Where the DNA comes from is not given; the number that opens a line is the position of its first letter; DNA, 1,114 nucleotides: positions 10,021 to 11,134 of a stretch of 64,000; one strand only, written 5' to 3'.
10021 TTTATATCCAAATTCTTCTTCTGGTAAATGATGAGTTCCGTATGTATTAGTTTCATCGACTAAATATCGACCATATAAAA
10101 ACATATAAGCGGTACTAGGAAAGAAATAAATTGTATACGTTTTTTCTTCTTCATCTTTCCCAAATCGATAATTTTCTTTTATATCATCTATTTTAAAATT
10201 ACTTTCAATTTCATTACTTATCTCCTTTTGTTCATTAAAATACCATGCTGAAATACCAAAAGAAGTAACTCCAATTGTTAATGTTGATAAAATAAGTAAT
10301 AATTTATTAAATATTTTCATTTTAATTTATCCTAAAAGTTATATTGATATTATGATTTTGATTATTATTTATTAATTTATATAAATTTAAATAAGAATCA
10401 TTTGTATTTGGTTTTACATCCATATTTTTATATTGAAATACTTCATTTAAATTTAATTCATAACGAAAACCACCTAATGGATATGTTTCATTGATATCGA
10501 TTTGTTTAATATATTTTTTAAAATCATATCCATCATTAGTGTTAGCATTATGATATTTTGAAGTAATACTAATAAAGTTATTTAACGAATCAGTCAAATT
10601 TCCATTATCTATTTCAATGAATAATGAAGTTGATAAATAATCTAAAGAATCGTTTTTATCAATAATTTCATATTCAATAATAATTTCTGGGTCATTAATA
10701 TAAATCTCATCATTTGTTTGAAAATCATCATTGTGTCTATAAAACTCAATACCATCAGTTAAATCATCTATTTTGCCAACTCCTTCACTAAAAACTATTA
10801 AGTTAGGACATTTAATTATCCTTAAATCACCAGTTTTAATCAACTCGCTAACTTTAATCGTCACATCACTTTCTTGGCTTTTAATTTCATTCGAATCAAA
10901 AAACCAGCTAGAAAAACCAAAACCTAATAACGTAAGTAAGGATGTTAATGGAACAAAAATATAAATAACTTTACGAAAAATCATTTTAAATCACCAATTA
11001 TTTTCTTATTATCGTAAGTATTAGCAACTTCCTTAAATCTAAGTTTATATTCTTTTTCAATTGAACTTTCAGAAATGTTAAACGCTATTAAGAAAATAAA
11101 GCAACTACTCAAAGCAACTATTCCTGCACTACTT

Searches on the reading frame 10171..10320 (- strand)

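Call 47: search_protein_families(library=ncbifam, proteins=[window:10171-10320:-], max_evalue=10)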
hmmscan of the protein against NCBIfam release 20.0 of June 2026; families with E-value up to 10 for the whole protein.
seq(50 aa): 1 family
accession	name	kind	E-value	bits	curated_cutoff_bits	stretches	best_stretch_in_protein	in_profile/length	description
NF033218.1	anchor_AmaP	equivalog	0.0069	16.2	55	1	1-35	1-30/166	alkaline shock response membrane anchor protein AmaP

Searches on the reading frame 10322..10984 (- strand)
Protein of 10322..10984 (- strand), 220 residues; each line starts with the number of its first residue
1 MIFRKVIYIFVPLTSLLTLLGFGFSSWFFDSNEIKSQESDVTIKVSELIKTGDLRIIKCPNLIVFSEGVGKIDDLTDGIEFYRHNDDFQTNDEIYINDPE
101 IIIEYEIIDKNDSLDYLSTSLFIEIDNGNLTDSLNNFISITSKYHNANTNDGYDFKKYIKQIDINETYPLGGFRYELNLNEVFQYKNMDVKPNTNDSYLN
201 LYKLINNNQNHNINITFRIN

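Call 5: search_protein_families(library=pfam, proteins=[window:10322-10984:-], max_evalue=1)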
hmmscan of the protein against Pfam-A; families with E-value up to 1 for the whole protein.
window:10322-10984:- (220 aa): 0 families

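Call 6: search_protein_families(library=ncbifam, proteins=[window:10322-10984:-], max_evalue=1)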
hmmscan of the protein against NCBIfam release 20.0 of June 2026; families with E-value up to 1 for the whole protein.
window:10322-10984:- (220 aa): 1 family
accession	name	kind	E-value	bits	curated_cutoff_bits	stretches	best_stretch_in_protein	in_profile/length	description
NF047984.1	porin_WD0745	equivalog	0.00086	18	600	1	4-77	2-78/662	WD0745 family porin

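Call 35: search_solved_structures(query=A6, max_evalue=10, show_alignments=2)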
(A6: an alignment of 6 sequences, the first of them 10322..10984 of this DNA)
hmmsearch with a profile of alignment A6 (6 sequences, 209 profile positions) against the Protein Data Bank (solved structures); distinct sequences matched with E-value up to 10: 2.
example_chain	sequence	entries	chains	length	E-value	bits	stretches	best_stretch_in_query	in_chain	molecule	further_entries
1eep_A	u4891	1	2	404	0.58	13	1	106-204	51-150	INOSINE 5'-MONOPHOSPHATE DEHYDROGENASE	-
7e24_A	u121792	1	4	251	0.96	12.3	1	137-173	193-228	Oxidoreductase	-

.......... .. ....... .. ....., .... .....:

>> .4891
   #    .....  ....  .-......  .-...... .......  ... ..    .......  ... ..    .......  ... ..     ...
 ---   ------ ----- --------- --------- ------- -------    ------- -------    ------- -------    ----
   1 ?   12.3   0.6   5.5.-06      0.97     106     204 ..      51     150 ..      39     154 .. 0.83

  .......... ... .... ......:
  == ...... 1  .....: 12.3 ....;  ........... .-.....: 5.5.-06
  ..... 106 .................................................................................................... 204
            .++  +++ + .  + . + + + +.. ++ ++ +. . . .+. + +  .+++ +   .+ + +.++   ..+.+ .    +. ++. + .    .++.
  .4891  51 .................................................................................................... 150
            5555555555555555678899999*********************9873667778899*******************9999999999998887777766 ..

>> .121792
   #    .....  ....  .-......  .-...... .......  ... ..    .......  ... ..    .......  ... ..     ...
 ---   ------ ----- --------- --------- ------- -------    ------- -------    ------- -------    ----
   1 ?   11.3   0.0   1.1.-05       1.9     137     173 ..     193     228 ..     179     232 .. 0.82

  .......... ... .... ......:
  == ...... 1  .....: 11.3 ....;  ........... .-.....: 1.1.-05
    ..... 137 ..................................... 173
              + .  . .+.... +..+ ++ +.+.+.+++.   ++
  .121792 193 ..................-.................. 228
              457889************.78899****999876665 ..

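Call 74: search_protein_families(library=phrogs, proteins=[window:10322-10984:-], max_evalue=0.01)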
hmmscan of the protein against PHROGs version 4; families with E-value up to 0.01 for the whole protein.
window:10322-10984:- (220 aa): 0 families

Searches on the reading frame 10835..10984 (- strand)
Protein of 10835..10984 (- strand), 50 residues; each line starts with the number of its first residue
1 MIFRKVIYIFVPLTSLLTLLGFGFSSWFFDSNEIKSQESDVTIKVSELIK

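Call 47: search_protein_families(library=ncbifam, proteins=[window:10835-10984:-], max_evalue=10)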
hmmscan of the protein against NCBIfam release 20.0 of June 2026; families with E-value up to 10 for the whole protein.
seq(50 aa): 1 family
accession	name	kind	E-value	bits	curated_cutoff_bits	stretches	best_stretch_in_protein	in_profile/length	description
NF047984.1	porin_WD0745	equivalog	0.0056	15.3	600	1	4-50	2-51/662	WD0745 family porin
